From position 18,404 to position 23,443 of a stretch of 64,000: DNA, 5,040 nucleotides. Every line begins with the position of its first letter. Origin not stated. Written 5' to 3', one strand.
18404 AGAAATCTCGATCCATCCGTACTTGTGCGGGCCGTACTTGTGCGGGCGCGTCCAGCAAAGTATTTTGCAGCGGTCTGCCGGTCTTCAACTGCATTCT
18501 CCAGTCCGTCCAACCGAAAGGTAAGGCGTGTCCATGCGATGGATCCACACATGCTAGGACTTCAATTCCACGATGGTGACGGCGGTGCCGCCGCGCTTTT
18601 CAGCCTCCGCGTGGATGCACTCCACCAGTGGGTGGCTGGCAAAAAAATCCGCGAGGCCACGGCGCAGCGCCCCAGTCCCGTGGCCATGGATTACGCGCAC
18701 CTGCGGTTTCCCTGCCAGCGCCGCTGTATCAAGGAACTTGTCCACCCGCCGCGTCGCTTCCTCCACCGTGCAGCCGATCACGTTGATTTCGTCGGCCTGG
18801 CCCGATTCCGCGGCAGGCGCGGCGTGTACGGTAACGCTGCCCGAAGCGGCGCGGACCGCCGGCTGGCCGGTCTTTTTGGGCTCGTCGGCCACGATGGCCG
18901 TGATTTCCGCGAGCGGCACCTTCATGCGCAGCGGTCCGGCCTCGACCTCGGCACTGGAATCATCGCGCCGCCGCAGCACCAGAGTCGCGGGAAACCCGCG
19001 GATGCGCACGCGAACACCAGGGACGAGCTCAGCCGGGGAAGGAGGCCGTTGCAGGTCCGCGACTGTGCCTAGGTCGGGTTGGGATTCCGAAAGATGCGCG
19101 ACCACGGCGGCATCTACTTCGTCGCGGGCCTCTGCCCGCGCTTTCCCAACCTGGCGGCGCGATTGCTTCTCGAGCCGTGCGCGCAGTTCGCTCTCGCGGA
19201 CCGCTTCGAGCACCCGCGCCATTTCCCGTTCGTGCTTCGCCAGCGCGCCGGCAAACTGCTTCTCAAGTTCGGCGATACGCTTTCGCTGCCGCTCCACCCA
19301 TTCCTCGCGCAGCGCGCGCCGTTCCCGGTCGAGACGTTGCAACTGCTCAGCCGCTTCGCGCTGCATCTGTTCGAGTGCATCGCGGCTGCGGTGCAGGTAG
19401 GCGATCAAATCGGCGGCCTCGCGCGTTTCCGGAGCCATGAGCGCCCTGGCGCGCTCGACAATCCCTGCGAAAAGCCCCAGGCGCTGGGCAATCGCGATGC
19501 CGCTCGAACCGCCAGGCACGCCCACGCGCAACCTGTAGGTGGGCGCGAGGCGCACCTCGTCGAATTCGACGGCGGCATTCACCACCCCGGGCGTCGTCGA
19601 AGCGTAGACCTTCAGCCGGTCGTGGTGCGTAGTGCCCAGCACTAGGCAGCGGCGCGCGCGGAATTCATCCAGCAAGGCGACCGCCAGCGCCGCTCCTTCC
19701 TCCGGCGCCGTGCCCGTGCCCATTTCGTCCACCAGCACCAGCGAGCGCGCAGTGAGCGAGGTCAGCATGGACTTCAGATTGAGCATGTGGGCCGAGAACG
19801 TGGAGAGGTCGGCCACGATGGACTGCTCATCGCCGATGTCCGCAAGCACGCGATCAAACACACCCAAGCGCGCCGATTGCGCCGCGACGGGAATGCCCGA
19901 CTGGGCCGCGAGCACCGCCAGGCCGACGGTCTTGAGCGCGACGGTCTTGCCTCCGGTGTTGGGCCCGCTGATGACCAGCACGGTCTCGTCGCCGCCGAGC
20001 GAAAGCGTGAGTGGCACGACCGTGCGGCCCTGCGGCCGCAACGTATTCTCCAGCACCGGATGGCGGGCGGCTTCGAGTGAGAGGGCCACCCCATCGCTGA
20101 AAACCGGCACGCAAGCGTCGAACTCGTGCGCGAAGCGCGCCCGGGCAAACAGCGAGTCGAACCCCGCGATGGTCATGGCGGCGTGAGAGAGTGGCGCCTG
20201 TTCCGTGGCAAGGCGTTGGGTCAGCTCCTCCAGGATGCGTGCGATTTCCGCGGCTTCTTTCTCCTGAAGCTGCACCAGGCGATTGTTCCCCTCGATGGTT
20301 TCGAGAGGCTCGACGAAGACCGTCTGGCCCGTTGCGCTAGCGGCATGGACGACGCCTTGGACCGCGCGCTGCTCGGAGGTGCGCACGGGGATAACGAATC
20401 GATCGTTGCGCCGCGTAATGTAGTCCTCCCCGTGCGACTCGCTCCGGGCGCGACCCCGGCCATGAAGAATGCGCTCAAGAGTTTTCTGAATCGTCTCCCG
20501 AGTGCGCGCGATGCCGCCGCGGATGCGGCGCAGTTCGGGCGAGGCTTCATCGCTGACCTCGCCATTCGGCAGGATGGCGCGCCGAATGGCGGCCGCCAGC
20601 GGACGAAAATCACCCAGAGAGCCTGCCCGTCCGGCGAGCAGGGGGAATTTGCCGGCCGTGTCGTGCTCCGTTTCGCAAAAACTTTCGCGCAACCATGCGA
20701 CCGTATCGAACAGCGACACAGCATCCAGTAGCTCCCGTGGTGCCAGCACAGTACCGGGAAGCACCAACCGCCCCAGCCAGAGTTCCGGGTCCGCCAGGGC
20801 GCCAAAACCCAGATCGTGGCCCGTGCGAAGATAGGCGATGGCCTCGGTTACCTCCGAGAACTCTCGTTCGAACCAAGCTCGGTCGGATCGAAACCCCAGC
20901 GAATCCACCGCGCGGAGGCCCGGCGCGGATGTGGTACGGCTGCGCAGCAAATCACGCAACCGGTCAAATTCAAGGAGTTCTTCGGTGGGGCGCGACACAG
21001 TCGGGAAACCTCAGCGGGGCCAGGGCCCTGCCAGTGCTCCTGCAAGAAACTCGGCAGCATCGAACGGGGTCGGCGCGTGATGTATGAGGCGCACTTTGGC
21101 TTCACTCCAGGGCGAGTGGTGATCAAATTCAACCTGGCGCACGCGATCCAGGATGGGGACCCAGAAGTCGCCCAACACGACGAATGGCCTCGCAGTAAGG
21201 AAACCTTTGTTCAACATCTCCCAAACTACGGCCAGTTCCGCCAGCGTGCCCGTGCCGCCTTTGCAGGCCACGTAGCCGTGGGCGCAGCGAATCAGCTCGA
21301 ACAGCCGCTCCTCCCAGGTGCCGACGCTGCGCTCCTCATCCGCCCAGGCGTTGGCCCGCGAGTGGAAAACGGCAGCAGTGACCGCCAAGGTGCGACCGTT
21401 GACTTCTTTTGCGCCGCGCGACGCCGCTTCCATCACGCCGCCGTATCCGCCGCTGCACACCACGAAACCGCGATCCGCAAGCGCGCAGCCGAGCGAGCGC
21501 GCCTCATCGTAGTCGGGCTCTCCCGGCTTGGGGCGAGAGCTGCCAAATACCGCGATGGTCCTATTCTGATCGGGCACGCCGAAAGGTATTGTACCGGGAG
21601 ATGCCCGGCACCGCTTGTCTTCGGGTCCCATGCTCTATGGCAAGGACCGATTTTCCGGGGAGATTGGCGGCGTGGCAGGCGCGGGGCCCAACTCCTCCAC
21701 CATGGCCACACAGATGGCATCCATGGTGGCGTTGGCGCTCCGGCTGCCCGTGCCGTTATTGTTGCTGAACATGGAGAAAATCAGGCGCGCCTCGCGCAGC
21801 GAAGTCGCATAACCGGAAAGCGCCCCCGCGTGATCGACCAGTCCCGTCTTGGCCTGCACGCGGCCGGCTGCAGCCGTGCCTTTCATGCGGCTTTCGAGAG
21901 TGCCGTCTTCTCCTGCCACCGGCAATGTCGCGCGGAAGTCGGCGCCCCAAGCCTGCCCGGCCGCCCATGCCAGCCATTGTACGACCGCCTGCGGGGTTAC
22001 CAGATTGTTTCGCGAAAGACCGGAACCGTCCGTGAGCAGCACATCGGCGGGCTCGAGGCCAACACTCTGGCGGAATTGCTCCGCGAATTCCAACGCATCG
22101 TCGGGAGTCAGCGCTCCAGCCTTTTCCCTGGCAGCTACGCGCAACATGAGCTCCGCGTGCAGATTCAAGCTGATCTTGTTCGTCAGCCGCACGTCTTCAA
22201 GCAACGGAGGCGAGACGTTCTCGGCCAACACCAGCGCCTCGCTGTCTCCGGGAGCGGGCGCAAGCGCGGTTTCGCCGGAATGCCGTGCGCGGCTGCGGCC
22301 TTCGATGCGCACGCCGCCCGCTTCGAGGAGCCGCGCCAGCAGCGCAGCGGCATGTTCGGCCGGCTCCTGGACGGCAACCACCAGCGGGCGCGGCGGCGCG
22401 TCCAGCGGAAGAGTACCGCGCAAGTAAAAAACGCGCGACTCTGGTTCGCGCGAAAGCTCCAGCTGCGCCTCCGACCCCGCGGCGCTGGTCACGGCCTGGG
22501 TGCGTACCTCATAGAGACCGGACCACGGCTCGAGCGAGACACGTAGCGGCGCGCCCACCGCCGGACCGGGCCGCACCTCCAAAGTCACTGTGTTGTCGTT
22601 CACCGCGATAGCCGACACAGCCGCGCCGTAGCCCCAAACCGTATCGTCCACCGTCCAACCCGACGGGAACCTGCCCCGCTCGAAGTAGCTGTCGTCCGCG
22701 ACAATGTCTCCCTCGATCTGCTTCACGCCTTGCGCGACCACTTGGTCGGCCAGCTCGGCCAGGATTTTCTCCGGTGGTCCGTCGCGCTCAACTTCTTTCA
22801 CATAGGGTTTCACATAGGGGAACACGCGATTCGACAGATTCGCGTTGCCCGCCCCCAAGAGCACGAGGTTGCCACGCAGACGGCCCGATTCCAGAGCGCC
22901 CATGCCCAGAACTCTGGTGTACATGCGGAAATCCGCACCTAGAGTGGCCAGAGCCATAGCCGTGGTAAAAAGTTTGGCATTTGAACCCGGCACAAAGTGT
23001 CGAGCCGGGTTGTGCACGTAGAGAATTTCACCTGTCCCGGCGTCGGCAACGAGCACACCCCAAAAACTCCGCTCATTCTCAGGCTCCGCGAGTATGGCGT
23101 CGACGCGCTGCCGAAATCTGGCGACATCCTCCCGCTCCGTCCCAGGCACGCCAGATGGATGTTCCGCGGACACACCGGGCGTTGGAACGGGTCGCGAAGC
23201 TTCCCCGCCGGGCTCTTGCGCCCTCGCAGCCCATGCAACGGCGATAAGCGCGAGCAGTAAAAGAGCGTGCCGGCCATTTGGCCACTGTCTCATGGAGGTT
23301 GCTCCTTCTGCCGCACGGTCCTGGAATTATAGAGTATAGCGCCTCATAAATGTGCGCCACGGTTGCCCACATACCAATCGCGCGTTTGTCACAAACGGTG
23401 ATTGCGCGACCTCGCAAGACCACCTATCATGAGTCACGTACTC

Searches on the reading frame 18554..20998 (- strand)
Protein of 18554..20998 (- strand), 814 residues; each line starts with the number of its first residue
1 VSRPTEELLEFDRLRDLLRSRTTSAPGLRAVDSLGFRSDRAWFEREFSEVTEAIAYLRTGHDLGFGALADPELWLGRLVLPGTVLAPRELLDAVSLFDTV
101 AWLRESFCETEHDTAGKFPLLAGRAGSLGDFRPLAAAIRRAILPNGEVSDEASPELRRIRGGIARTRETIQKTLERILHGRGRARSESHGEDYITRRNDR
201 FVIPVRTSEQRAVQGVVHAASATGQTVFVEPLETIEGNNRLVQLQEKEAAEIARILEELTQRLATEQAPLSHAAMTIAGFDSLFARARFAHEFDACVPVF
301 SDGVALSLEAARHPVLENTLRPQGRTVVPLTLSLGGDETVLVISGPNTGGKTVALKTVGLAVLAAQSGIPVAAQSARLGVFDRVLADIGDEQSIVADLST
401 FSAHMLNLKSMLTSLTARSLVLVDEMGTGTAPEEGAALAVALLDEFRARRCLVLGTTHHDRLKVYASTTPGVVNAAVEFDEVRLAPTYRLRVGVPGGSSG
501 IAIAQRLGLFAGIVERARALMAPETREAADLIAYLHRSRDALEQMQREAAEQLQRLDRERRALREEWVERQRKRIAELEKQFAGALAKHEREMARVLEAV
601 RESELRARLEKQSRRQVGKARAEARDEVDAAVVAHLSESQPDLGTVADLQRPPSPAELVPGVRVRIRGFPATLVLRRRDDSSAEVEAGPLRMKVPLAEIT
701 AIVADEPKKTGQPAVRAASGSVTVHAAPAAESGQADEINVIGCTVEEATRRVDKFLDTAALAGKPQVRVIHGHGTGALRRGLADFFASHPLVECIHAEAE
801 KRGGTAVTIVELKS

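Call 37: search_protein_families(library=pfam, proteins=[window:18554-20998:-], max_evalue=0.00001)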
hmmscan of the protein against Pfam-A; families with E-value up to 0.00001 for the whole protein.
window:18554-20998:- (814 aa): 2 families
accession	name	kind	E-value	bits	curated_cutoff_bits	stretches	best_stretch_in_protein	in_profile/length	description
PF00488.27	MutS_V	-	6.1e-33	114.8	30.2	1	342-521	2-184/188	MutS domain V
PF01713.27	Smr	-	1.7e-20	73.4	25.7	1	738-813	1-77/77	Smr domain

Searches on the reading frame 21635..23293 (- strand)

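Call 37: search_protein_families(library=pfam, proteins=[window:21635-23293:-], max_evalue=0.00001)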
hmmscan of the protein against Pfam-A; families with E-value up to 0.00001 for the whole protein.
window:21635-23293:- (552 aa): 1 family
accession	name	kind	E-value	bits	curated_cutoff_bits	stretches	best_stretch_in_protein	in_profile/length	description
PF02113.21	Peptidase_S13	-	4.4e-97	326.1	22.8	1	61-527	2-437/444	D-Ala-D-Ala carboxypeptidase 3 (S13) family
